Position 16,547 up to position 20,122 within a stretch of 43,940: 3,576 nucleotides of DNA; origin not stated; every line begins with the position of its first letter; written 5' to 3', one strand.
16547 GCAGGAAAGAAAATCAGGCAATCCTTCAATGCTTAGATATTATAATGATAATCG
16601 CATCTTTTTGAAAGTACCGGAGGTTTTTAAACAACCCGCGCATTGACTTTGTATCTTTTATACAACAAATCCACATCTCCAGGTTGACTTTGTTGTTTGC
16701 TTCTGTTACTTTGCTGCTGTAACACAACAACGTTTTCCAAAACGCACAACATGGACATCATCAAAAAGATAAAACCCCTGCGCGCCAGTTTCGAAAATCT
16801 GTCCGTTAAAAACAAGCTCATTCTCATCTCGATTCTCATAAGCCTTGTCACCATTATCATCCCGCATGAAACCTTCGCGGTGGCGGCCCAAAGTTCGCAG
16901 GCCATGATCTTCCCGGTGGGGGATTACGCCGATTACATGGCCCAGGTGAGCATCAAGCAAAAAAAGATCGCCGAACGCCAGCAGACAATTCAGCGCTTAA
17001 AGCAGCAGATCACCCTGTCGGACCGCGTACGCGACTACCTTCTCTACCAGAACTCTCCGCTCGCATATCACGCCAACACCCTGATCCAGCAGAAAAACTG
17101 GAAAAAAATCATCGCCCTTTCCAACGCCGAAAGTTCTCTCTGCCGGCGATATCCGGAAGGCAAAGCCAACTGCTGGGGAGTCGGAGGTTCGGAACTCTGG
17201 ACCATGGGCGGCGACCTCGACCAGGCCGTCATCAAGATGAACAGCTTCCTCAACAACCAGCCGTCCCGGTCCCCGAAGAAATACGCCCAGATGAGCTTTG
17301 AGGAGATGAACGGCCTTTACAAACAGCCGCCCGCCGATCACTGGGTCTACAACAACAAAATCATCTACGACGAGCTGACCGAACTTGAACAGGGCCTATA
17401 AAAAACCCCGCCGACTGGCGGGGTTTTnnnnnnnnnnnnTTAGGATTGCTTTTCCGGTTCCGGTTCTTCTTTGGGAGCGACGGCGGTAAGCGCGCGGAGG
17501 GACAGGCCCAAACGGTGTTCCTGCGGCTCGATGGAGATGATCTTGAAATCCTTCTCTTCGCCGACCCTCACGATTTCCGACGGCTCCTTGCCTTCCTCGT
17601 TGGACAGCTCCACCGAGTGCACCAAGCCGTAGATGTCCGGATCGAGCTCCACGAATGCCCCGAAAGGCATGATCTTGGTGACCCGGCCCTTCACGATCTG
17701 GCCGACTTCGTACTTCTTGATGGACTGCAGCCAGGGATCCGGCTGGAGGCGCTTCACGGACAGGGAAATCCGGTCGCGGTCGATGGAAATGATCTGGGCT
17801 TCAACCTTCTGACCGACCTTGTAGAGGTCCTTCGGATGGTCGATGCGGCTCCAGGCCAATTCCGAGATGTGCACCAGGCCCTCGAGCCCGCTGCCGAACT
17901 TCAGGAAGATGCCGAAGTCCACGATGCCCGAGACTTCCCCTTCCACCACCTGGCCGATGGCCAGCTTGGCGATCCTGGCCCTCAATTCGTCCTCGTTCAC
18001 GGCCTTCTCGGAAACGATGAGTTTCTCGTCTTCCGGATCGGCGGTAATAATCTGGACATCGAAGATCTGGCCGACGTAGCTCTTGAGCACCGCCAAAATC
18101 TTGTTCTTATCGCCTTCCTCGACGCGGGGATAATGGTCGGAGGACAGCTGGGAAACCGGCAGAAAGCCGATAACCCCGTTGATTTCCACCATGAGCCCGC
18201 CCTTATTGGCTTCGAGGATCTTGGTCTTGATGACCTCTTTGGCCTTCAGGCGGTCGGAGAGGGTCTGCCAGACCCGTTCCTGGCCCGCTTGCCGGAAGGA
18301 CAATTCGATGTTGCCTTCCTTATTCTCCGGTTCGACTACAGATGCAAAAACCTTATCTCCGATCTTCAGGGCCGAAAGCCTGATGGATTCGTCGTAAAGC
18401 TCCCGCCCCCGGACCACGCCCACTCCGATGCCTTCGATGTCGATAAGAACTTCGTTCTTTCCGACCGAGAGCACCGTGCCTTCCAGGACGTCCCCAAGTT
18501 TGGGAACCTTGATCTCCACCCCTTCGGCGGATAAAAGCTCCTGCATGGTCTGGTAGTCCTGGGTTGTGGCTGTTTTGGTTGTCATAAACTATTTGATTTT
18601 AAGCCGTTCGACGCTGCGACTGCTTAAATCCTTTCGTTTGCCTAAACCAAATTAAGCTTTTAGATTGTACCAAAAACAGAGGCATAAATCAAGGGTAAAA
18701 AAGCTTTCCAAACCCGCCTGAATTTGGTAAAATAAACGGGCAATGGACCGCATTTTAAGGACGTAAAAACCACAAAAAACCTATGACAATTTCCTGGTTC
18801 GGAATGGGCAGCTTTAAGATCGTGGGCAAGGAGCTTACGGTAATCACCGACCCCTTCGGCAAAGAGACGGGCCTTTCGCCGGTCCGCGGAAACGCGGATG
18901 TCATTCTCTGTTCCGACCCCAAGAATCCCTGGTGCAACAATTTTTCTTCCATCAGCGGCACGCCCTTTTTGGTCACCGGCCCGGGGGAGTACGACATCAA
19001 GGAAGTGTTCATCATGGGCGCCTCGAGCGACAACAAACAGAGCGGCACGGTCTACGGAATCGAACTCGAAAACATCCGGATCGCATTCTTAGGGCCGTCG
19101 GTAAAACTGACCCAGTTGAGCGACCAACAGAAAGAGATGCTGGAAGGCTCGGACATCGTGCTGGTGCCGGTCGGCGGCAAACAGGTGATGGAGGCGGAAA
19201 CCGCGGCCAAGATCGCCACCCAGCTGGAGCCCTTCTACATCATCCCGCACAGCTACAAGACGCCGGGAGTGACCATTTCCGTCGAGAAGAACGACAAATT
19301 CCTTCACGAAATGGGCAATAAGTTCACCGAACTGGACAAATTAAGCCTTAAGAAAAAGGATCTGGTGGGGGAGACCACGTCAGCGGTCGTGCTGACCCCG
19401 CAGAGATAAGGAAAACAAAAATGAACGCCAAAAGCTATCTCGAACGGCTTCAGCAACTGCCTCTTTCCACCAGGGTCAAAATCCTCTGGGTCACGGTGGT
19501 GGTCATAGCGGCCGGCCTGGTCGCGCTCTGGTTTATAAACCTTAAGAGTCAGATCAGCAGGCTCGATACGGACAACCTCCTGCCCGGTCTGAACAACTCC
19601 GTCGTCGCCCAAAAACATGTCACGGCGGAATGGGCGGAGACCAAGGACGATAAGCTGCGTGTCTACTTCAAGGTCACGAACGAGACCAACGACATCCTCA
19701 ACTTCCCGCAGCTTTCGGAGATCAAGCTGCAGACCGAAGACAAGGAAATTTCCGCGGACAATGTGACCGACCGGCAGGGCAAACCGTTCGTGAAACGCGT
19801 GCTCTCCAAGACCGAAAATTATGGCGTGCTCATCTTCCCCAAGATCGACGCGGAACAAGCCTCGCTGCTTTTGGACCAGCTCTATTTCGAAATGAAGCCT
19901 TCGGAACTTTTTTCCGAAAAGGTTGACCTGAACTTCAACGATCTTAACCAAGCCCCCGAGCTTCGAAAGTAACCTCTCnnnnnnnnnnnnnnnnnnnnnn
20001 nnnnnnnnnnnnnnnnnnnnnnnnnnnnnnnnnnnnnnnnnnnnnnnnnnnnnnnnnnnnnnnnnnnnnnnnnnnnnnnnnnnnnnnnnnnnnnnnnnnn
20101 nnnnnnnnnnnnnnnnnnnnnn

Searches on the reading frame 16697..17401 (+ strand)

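Call 10: search_protein_families(library=pfam, proteins=[window:16697-17401:+])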
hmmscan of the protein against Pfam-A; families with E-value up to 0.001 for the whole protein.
window:16697-17401:+ (234 aa): 0 families

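Call 43: search_protein_families(library=pfam, max_evalue=1, proteins=[window:16697-17401:+])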
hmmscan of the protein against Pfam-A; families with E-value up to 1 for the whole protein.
window:16697-17401:+ (234 aa): 2 families
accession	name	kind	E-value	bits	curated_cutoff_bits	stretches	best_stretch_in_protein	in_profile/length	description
PF09716.15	ETRAMP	-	0.056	13.9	29.1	1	3-55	19-67/81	Malarial early transcribed membrane protein (ETRAMP)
PF04977.20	DivIC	-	0.081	13.2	28.9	1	75-114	17-56/80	Septum formation initiator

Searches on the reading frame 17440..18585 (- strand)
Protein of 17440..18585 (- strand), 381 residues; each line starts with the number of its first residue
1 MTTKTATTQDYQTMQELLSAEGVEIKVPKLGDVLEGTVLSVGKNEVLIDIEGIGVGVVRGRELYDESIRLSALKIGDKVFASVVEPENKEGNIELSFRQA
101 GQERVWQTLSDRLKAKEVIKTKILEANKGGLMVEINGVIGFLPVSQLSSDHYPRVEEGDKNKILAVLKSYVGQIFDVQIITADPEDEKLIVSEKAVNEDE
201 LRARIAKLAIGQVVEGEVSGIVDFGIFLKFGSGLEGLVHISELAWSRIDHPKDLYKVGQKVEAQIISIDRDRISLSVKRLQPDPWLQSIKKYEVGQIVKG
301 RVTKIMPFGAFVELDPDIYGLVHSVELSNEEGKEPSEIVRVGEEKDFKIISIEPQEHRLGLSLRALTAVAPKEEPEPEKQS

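Call 10: search_protein_families(library=pfam, proteins=[window:17440-18585:-])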
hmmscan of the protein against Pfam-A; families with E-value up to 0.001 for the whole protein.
window:17440-18585:- (381 aa): 4 families
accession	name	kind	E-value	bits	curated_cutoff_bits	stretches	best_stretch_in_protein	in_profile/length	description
PF00575.29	S1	-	1.2e-50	170.2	22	3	207-278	1-74/74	S1 RNA binding domain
PF23459.1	S1_RRP5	-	5.5e-22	78.6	27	2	293-363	2-72/72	RRP5 S1 domain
PF21710.3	Spt6_S1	-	1.9e-09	38.1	27.5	1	208-277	14-84/91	Spt6, S1/OB domain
PF13509.12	S1_2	-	1.2e-05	25.8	21.8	0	210-243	1-34/61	S1 domain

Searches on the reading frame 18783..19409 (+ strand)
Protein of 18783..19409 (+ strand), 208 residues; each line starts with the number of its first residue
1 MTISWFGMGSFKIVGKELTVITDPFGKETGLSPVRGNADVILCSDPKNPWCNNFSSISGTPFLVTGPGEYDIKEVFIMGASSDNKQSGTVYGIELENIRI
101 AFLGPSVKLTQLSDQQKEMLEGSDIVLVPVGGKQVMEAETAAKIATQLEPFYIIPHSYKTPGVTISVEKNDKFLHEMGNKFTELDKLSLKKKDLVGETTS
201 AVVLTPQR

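Call 10: search_protein_families(library=pfam, proteins=[window:18783-19409:+])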
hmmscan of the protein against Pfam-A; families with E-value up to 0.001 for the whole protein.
window:18783-19409:+ (208 aa): 1 family
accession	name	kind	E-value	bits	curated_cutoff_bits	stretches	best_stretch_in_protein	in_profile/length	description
PF13483.12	Lactamase_B_3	-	2.9e-23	83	24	1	2-155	1-158/160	Beta-lactamase superfamily domain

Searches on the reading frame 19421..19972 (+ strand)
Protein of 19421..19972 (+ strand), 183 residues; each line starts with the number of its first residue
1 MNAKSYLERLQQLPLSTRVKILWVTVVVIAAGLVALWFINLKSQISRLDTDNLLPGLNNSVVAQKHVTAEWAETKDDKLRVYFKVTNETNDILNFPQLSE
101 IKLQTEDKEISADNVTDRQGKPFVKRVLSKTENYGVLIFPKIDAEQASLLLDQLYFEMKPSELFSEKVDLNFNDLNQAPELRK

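Call 10: search_protein_families(library=pfam, proteins=[window:19421-19972:+])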
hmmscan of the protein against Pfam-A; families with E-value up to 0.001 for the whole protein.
window:19421-19972:+ (183 aa): 0 families

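Call 43: search_protein_families(library=pfam, max_evalue=1, proteins=[window:19421-19972:+])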
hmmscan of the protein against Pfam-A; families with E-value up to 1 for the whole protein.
window:19421-19972:+ (183 aa): 1 family
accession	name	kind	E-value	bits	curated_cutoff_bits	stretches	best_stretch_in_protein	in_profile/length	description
PF14695.11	LINES_C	-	0.054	13.4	27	1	38-55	5-22/37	Lines C-terminus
